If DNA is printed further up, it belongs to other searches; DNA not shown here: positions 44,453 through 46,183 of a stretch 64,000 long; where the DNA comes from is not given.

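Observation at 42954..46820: Orphan boxC-boxB pair (aerobic benzoyl-CoA epoxidase/dihydrolase) lacking boxA and a CoA ligase, followed by MerR regulator and glutaredoxin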

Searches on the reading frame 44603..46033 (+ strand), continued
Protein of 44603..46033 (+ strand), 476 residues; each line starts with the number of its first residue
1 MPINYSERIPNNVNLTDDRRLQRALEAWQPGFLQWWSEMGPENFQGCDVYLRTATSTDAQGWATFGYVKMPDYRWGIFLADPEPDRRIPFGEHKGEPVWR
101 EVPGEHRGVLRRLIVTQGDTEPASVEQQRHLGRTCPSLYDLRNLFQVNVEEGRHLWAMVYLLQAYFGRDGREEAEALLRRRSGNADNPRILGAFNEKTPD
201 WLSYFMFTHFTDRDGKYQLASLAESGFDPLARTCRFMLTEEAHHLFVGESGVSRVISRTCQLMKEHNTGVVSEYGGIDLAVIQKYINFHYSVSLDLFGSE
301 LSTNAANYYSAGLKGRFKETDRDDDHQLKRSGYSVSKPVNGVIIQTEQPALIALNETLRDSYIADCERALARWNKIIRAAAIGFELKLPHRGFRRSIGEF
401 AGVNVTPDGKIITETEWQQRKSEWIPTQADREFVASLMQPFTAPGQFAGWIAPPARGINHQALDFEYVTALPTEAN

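Call 29: search_protein_families(library=pfam, proteins=[L012:11452-11850:+, L012:11964-13211:+, L012:13235-14098:-, L012:14105-14917:-, L012:14951-15721:-, L012:4984-6183:+, L012:6065-7354:+, L021:11525-11986:+, L021:11983-12486:+, L023:11415-11900:+])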
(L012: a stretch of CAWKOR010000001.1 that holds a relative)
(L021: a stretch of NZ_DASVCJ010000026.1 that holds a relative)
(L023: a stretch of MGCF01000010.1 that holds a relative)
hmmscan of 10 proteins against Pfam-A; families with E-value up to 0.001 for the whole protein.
L012:11452-11850:+ (132 aa): 1 family
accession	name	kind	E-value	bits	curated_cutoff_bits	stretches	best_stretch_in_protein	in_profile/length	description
PF12680.13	SnoaL_2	-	6.4e-11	43.2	27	1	11-116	2-101/102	SnoaL-like domain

L012:11964-13211:+ (415 aa): 1 family
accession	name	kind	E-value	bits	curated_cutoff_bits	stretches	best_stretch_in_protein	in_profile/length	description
PF02515.22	CoA_transf_3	-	1.4e-104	350.6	23.3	1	8-384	1-366/366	CoA-transferase family III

L012:13235-14098:- (287 aa): 1 family
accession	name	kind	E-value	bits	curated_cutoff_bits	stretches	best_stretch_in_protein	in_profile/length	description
PF00296.26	Bac_luciferase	-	3.9e-52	178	27.9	1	19-250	26-240/314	Luciferase-like monooxygenase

L012:14105-14917:- (270 aa): 1 family
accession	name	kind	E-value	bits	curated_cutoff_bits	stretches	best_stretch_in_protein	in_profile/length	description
PF05721.19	PhyH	-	1.7e-32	113.9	22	1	16-238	2-213/213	Phytanoyl-CoA dioxygenase (PhyH)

L012:14951-15721:- (256 aa): 1 family
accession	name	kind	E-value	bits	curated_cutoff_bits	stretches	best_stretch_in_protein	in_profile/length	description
PF05721.19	PhyH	-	2.3e-31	110.2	22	1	27-244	1-213/213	Phytanoyl-CoA dioxygenase (PhyH)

L012:4984-6183:+ (399 aa): 2 families
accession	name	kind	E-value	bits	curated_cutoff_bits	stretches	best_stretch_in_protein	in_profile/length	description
PF01636.29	APH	-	2.8e-45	155.4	23.2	1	77-306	1-221/239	Phosphotransferase enzyme family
PF02958.26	EcKL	-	0.00012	21.9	22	1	175-292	139-258/294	Ecdysteroid kinase-like family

L012:6065-7354:+ (429 aa): 3 families
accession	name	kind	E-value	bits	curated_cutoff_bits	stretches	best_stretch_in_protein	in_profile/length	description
PF01053.26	Cys_Met_Meta_PP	-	1e-113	380.2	27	1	44-422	1-380/381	Cys/Met metabolism PLP-dependent enzyme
PF00266.25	Aminotran_5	-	1.5e-06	27.9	21.5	1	123-221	73-176/371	Aminotransferase class-V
PF01041.23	DegT_DnrJ_EryC1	-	0.00013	21.7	19.8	1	99-222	24-147/360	DegT/DnrJ/EryC1/StrS aminotransferase family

L021:11525-11986:+ (153 aa): 2 families
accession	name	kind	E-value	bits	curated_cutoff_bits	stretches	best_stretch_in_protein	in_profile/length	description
PF13279.12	4HBT_2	-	2.6e-15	57.4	25.5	1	14-134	1-120/122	Thioesterase-like superfamily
PF03061.28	4HBT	-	4.6e-07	30.5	20.6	1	23-108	2-78/79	Thioesterase superfamily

L021:11983-12486:+ (167 aa): 1 family
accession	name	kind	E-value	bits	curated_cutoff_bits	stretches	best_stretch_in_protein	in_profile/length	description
PF00156.33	Pribosyltran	-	8.1e-18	64.7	26.3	1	14-151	1-152/158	Phosphoribosyl transferase domain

L023:11415-11900:+ (161 aa): 1 family
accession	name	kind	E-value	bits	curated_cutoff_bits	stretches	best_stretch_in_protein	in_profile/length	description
PF01042.26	Ribonuc_L-PSP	-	3e-25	89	27.3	1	23-141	7-120/121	Endoribonuclease L-PSP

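Call 34: search_solved_structures(query=window:44603-46033:+, show_alignments=1)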
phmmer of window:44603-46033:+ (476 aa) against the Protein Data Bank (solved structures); distinct sequences matched with E-value up to 0.001: 2.
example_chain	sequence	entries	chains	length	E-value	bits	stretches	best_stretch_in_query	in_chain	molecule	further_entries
3per_A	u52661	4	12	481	4e-216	721.8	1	3-468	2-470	Benzoyl-CoA oxygenase component B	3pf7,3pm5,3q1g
4mud_A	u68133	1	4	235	8.2e-07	31.5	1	100-251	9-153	Ring oxydation complex/ phenylacetic acid degradation related protein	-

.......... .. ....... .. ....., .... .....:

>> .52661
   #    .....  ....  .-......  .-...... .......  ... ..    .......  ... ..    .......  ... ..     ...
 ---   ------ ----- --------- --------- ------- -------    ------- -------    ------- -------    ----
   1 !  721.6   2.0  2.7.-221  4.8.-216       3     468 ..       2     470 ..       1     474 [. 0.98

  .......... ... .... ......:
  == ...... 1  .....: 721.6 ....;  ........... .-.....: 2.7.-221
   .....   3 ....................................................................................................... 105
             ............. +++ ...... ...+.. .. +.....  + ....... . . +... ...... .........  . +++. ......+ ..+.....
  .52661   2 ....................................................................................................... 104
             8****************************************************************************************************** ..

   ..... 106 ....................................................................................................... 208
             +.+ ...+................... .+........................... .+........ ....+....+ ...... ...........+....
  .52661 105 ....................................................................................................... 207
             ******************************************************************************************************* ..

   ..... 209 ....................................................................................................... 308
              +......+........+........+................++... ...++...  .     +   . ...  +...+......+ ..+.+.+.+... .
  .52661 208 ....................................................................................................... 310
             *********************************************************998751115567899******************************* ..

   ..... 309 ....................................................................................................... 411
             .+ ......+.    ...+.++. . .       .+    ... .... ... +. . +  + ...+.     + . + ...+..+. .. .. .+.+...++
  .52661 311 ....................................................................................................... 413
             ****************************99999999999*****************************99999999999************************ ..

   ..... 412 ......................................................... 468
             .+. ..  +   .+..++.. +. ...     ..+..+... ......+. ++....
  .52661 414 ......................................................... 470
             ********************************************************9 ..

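Call 42: find_homologous_proteins(query=A3, max_evalue=1e-20)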
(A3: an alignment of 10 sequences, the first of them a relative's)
Query A3 (10 sequences) (404 aa, profile of the alignment): 8000 proteins with E <= 1e-20 among 8000 candidates; the best 120 are listed.
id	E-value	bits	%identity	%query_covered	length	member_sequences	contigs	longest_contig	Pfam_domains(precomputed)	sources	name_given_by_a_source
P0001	6.7e-227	771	-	-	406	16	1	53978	PF14697.12,PF12797.13,PF00037.33,PF00175.27,PF13484.12,PF12838.13,PF25160.2,PF13237.12,PF13187.12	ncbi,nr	ncbi:MAG: benzoyl-CoA 2,3-epoxidase subunit BoxA [Burkholderiales bacterium]|nr:benzoyl-CoA 2,3-epox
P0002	3.9e-223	759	-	-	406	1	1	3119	PF14697.12,PF12797.13,PF12837.13,PF00037.33,PF00175.27,PF13484.12,PF12838.13,PF25160.2,PF13237.12,PF13187.12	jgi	jgi:benzoyl-CoA 2,3-epoxidase subunit A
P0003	3.7e-222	756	-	-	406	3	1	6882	PF14697.12,PF00037.33,PF00175.27,PF13484.12,PF12838.13,PF13237.12,PF13187.12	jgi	-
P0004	3.9e-222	755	-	-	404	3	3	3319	PF14697.12,PF12837.13,PF00037.33,PF00175.27,PF13484.12,PF12838.13,PF13237.12,PF13187.12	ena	-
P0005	1.0e-221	754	-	-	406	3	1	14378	PF14697.12,PF12797.13,PF12837.13,PF00037.33,PF00175.27,PF13484.12,PF12838.13,PF13237.12,PF13187.12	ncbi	-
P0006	1.4e-221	754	62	100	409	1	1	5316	PF14697.12,PF12797.13,PF12837.13,PF00037.33,PF00175.27,PF13484.12,PF12838.13,PF13187.12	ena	-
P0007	2.7e-221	753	-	-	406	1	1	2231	PF14697.12,PF00037.33,PF00175.27,PF13484.12,PF12838.13,PF13237.12,PF13187.12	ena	-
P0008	4.0e-221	752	60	100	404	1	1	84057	PF14697.12,PF12837.13,PF00037.33,PF00175.27,PF13484.12,PF12838.13,PF13237.12,PF13187.12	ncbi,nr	ncbi:MAG: benzoyl-CoA 2,3-epoxidase subunit BoxA [Burkholderiales bacterium]|nr:benzoyl-CoA 2,3-epox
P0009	6.7e-221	751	-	-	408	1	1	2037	PF14697.12,PF12797.13,PF00037.33,PF00175.27,PF13484.12,PF12838.13,PF13237.12,PF13187.12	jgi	jgi:benzoyl-CoA 2,3-dioxygenase component A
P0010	1.3e-220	750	-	-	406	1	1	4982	PF14697.12,PF00037.33,PF00175.27,PF13484.12,PF12838.13,PF13237.12,PF13187.12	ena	-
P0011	1.7e-220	750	63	100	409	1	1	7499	PF14697.12,PF12797.13,PF12837.13,PF00037.33,PF00175.27,PF13484.12,PF12838.13,PF13187.12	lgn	-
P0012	1.8e-220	750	-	-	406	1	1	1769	PF14697.12,PF00037.33,PF00175.27,PF13484.12,PF12838.13,PF13237.12,PF13187.12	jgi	jgi:benzoyl-CoA 2,3-dioxygenase component A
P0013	4.7e-220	749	63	100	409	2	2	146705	PF14697.12,PF12797.13,PF12837.13,PF00037.33,PF00175.27,PF13484.12,PF12838.13,PF13187.12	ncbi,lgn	-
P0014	5.4e-220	748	-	-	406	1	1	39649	PF14697.12,PF00037.33,PF00175.27,PF13484.12,PF12838.13,PF13237.12,PF13187.12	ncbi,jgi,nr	ncbi:MAG: benzoyl-CoA 2,3-epoxidase subunit BoxA [Betaproteobacteria bacterium]|jgi:benzoyl-CoA 2,3-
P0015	6.0e-220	748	63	100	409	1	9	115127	PF14697.12,PF12797.13,PF12837.13,PF00037.33,PF00175.27,PF13484.12,PF12838.13,PF13187.12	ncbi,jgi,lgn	ncbi:MAG: benzoyl-CoA 2,3-epoxidase subunit BoxA [Pseudomonadota bacterium]|jgi:benzoyl-CoA 2,3-diox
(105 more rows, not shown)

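Call 51: get_annotated_region(hit=H21, flank=7000)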
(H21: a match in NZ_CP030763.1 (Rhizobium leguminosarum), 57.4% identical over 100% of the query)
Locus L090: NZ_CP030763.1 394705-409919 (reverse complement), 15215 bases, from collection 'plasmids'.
description: Rhizobium leguminosarum strain ATCC 14479 plasmid unnamed3, complete sequence
organism: Rhizobium leguminosarum (NCBI taxid 384)
taxonomy: Bacteria; Pseudomonadota; Alphaproteobacteria; Hyphomicrobiales; Rhizobiaceae; Rhizobium; Rhizobium leguminosarum
host: -; source: Genomic DNA from Bacterial pure culture; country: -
typing (MOB-suite, as given by PLSDB): conjugative; replicon rep_cluster_841; relaxase MOBQ; mating-pair formation MPF_T
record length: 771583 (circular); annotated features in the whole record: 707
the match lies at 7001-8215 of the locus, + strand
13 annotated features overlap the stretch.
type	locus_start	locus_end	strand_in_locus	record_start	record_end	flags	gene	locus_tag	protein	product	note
CDS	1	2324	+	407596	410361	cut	-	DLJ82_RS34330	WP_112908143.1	glucosidase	-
CDS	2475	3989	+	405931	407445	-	-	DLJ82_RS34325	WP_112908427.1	alpha-amylase family glycosyl hydrolase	GO:0005975 - carbohydrate metabolic process [Evidence IEA]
CDS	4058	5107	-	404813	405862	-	-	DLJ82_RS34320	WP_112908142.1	glucose 1-dehydrogenase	-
CDS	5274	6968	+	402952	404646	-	-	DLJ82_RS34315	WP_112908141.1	FAD-dependent oxidoreductase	-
CDS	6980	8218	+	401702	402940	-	boxA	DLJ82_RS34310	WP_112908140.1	benzoyl-CoA 2,3-epoxidase subunit BoxA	GO:0010128 - benzoate catabolic process via CoA ligation [Evidence IEA]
CDS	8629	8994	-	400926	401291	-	-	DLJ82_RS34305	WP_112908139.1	hypothetical protein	-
CDS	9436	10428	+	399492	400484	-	-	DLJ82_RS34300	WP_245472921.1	alpha/beta hydrolase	-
CDS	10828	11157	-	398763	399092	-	-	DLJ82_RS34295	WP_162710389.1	hypothetical protein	-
CDS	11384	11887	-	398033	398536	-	-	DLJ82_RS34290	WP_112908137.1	DUF892 family protein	-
CDS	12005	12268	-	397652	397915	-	-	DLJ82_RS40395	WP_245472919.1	hypothetical protein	-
CDS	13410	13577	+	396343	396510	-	-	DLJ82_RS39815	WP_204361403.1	hypothetical protein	-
CDS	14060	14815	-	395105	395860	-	fabG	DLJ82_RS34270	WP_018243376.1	3-oxoacyl-ACP reductase FabG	-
CDS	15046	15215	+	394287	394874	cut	-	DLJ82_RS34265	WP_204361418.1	L,D-transpeptidase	GO:0018104 - peptidoglycan-protein cross-linking [Evidence IEA]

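Call 54: search_protein_families(library=pfam, proteins=[L032:3838-4323:+, L032:4320-6755:+, L032:6752-7768:+, L023:7766-8314:+, L023:3949-6756:+, L021:14118-14906:-, L089:11419-12264:-, L089:8567-9745:-, L019:4381-5037:-, L036:9645-10589:-])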
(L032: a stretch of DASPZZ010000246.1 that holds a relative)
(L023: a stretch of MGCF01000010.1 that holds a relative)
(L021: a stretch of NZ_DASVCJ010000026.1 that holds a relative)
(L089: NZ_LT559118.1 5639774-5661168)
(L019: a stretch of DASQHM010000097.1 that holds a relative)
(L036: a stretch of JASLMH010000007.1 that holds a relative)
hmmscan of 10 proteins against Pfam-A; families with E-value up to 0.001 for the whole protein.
L032:3838-4323:+ (161 aa): 3 families
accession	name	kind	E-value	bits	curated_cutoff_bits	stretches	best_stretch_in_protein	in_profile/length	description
PF01799.25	Fer2_2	-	2e-32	111.6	30.3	1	75-148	1-75/75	[2Fe-2S] binding domain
PF00111.32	Fer2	-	1.7e-10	41.1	21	1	8-61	2-72/77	2Fe-2S iron-sulfur cluster binding domain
PF13085.11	Fer2_3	-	0.0001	22.7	27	1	38-76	49-86/107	2Fe-2S iron-sulfur cluster binding domain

L032:4320-6755:+ (811 aa): 3 families
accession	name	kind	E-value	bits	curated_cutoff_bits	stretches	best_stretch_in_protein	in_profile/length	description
PF02738.23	MoCoBD_1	-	4.4e-76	255.7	27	1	155-389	9-242/244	Molybdopterin cofactor-binding domain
PF20256.3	MoCoBD_2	-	3.1e-63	214.4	27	1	415-708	1-283/283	Molybdopterin cofactor-binding domain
PF01315.27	Ald_Xan_dh_C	-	1.4e-33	116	31.3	1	24-130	2-110/110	Aldehyde oxidase and xanthine dehydrogenase, a/b hammerhead domain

L032:6752-7768:+ (338 aa): 2 families
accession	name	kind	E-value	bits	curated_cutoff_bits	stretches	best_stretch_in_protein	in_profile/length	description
PF00941.27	FAD_binding_5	-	6.5e-40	137.2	27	1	6-213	2-166/170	FAD binding domain in molybdopterin dehydrogenase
PF03450.22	CO_deh_flav_C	-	2e-18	66.8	25.5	1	224-322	3-100/102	CO dehydrogenase flavoprotein C-terminal domain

L023:7766-8314:+ (182 aa): 7 families
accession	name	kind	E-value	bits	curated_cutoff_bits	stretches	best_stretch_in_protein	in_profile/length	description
PF01381.28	HTH_3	-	3.3e-17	62.7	23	1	8-61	1-54/55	Helix-turn-helix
PF13560.12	HTH_31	-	1.8e-14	54.2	27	1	3-59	1-58/64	Helix-turn-helix domain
PF07883.17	Cupin_2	-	1.8e-14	53.6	27.2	1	126-179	17-69/70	Cupin domain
PF12844.13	HTH_19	-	2.9e-11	43.5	30.2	1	5-65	1-61/64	Helix-turn-helix domain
PF13443.12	HTH_26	-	2.8e-07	31.1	22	1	7-64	1-59/63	Cro/C1-type HTH DNA-binding domain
PF02311.25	AraC_binding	-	9.1e-05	22.7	21.1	1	131-179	26-74/135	AraC-like ligand binding domain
PF13744.12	HTH_37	-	0.00017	21.8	27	1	2-57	17-73/80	Helix-turn-helix domain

L023:3949-6756:+ (935 aa): 3 families
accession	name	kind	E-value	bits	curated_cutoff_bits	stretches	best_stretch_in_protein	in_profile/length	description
PF02738.23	MoCoBD_1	-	1.3e-74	250.8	27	1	275-511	7-242/244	Molybdopterin cofactor-binding domain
PF20256.3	MoCoBD_2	-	4.3e-66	223.7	27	1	539-827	3-283/283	Molybdopterin cofactor-binding domain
PF01315.27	Ald_Xan_dh_C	-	1.1e-32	113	31.3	1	145-252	1-110/110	Aldehyde oxidase and xanthine dehydrogenase, a/b hammerhead domain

L021:14118-14906:- (262 aa): 2 families
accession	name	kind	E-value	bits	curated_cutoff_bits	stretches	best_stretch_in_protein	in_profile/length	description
PF00005.33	ABC_tran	-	3.2e-28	99.5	25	1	26-174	3-137/137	ABC transporter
PF13304.12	AAA_21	-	8.2e-06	26.5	27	1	142-205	234-299/304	AAA domain, putative AbiEii toxin, Type IV TA system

L089:11419-12264:- (281 aa): 3 families
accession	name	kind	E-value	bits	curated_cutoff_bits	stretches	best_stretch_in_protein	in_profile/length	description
PF08223.16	PaaX_C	-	4.2e-20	72.4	22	1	189-271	1-90/91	PaaX-like protein C-terminal domain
PF20803.2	PaaX_M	-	7.4e-20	71.3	24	1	103-183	2-81/83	PaaX protein central Cas2-like domain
PF07848.18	PaaX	-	2.2e-18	66.7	24.8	1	15-84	1-70/70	PaaX-like protein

L089:8567-9745:- (392 aa): 3 families
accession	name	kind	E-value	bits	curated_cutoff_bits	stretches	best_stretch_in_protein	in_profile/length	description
PF13458.12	Peripla_BP_6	-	2.6e-78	264.5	31.7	1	40-380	2-342/343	Periplasmic binding protein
PF13433.12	Peripla_BP_5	-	1.2e-24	87.5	27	1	40-363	1-322/363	Periplasmic binding protein domain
PF01094.35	ANF_receptor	-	1.9e-09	37.5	25.4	1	74-334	20-293/353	Receptor family ligand binding region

L019:4381-5037:- (218 aa): 1 family
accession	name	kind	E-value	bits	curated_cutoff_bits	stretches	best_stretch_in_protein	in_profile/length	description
PF03886.18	ABC_trans_aux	-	1.3e-13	51.3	26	1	51-201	14-160/161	ABC-type transport auxiliary lipoprotein component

L036:9645-10589:- (314 aa): 1 family
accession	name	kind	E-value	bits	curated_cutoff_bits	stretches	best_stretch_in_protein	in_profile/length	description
PF01832.25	Glucosaminidase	-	1.8e-18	67.8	30.2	1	175-303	9-122/123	Mannosyl-glycoprotein endo-beta-N-acetylglucosaminidase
